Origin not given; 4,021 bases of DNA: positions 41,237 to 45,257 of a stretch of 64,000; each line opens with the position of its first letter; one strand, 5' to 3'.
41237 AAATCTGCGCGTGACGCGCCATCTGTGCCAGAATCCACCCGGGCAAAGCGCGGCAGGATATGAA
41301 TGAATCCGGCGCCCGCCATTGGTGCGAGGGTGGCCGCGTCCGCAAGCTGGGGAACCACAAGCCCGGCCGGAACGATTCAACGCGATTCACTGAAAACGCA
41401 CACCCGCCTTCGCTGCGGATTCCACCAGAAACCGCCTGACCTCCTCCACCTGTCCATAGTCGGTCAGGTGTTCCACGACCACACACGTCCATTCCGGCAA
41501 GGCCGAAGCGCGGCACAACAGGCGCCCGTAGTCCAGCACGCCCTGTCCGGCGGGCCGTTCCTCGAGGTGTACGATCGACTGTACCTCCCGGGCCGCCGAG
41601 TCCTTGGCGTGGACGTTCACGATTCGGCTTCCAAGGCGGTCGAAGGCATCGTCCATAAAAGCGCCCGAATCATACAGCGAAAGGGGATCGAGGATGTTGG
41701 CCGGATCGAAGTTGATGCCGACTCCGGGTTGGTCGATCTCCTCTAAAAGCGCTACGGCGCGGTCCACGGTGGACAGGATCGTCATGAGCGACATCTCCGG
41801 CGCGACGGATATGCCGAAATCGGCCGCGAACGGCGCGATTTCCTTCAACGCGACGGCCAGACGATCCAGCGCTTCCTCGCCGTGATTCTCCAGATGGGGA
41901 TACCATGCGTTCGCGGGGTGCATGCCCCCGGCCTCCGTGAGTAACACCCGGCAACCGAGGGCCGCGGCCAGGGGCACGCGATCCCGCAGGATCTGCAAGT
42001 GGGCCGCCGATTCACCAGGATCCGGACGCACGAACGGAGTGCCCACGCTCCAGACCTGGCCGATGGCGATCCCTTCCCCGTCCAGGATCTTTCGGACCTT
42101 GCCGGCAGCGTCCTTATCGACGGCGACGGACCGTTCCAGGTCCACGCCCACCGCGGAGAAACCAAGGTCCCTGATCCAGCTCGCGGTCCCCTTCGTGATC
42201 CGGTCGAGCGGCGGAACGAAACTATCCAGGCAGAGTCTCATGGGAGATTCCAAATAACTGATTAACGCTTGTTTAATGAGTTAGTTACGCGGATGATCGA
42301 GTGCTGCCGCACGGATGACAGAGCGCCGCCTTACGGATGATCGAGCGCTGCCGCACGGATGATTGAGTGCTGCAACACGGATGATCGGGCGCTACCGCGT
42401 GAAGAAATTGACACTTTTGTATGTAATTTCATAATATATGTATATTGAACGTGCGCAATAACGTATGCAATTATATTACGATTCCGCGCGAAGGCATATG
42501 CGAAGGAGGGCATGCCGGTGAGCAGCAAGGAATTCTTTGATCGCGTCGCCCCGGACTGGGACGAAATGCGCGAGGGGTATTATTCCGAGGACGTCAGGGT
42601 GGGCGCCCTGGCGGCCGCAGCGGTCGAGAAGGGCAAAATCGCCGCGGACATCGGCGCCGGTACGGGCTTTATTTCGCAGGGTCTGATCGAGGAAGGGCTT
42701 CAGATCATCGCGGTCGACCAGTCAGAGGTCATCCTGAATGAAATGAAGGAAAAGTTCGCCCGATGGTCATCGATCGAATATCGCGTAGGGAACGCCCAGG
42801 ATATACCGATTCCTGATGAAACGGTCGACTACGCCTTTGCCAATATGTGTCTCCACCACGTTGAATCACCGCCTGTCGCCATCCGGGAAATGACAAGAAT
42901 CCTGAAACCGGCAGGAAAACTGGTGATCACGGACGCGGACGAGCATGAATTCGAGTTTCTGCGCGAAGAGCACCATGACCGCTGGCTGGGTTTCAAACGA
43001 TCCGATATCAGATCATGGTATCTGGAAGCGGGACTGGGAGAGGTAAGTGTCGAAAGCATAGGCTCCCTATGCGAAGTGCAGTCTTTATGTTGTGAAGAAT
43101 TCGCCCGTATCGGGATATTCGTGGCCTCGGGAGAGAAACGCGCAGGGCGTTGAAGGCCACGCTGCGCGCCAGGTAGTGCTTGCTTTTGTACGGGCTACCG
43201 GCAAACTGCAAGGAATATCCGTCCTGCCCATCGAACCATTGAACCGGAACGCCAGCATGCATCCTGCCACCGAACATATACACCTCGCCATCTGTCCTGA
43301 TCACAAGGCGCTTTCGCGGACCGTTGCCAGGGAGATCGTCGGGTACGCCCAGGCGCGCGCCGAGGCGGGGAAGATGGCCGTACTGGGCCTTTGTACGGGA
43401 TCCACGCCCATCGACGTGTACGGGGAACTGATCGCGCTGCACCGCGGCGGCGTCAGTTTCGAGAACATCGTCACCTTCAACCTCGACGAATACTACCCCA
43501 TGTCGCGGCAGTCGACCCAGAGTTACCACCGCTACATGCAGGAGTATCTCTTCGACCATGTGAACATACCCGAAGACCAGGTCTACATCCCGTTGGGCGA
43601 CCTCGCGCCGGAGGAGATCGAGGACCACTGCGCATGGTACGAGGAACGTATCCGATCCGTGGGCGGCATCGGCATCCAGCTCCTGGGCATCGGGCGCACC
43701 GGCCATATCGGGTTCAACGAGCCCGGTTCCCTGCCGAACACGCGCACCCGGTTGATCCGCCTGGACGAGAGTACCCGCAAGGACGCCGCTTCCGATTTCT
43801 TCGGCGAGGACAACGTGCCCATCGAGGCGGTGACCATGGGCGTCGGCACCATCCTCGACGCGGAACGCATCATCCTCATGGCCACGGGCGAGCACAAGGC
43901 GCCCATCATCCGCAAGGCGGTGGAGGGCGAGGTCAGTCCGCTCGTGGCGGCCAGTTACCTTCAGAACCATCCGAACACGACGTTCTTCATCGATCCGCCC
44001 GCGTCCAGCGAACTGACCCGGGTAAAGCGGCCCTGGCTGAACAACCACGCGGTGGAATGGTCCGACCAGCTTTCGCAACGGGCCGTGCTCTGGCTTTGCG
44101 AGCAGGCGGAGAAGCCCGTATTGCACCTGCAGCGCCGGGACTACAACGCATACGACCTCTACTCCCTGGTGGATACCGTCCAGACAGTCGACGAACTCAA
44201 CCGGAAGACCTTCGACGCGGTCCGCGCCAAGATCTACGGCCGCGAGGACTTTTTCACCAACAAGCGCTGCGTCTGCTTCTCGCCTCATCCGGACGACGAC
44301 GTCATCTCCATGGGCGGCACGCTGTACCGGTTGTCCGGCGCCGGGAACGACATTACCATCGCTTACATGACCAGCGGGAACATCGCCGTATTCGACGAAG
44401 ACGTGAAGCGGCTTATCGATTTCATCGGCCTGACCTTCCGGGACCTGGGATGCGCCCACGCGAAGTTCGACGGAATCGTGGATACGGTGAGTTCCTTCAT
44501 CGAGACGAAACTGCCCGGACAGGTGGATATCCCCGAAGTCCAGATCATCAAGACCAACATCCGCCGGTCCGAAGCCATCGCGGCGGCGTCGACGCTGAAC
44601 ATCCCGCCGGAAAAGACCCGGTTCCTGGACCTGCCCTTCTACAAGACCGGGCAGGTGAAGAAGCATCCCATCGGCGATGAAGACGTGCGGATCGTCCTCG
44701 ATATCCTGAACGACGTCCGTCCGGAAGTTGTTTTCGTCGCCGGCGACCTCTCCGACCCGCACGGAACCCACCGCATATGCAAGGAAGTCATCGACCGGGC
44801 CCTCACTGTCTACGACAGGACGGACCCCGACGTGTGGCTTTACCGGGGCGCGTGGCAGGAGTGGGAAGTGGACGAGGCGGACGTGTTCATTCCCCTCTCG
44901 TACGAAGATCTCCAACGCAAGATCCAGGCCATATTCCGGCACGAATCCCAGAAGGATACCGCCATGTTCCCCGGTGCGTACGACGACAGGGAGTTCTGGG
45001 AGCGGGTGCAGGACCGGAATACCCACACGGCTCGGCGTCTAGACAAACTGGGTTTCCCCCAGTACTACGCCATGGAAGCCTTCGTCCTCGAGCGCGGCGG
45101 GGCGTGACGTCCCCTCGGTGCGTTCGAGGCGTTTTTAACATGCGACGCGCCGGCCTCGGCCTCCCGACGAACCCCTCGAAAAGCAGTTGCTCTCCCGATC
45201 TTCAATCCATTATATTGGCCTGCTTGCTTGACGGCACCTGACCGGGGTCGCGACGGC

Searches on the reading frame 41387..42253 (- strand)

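Call 7: search_protein_families(library=pfam, proteins=[window:41387-42253:-], max_evalue=0.001)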
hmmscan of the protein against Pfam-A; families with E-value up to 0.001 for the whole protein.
window:41387-42253:- (288 aa): 1 family
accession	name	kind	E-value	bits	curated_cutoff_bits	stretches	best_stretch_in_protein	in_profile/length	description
PF01261.30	AP_endonuc_2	-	1.7e-25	90.6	31.1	1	26-246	3-213/249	Xylose isomerase-like TIM barrel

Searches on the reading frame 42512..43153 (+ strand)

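Call 7: search_protein_families(library=pfam, proteins=[window:42512-43153:+], max_evalue=0.001)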
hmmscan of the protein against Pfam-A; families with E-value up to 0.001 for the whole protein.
window:42512-43153:+ (213 aa): 6 families
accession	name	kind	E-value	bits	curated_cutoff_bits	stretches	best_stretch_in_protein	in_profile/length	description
PF08241.18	Methyltransf_11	-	6.8e-23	81.6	21.2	1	46-139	2-95/95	Methyltransferase domain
PF13649.12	Methyltransf_25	-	6e-18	65.8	27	1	45-135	2-97/97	Methyltransferase domain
PF13847.12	Methyltransf_31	-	1.9e-15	57.3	27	1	40-146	3-117/145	Methyltransferase domain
PF08242.18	Methyltransf_12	-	1.8e-12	48.3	30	1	46-137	2-98/98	Methyltransferase domain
PF13489.12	Methyltransf_23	-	5.2e-12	46.2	27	1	39-154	21-124/164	Methyltransferase domain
PF01209.24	Ubie_methyltran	-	1.1e-11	44.9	20.1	1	32-152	39-164/233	ubiE/COQ5 methyltransferase family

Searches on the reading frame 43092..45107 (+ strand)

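Call 7: search_protein_families(library=pfam, proteins=[window:43092-45107:+], max_evalue=0.001)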
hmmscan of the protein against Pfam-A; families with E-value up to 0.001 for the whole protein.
window:43092-45107:+ (671 aa): 2 families
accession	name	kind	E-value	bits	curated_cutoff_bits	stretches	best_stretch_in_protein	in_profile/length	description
PF01182.26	Glucosamine_iso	-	8.5e-19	68.7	27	1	69-283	1-209/225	Glucosamine-6-phosphate isomerases/6-phosphogluconolactonase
PF02585.22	PIG-L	-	8.1e-18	65.6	28.2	1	395-570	2-128/129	GlcNAc-PI de-N-acetylase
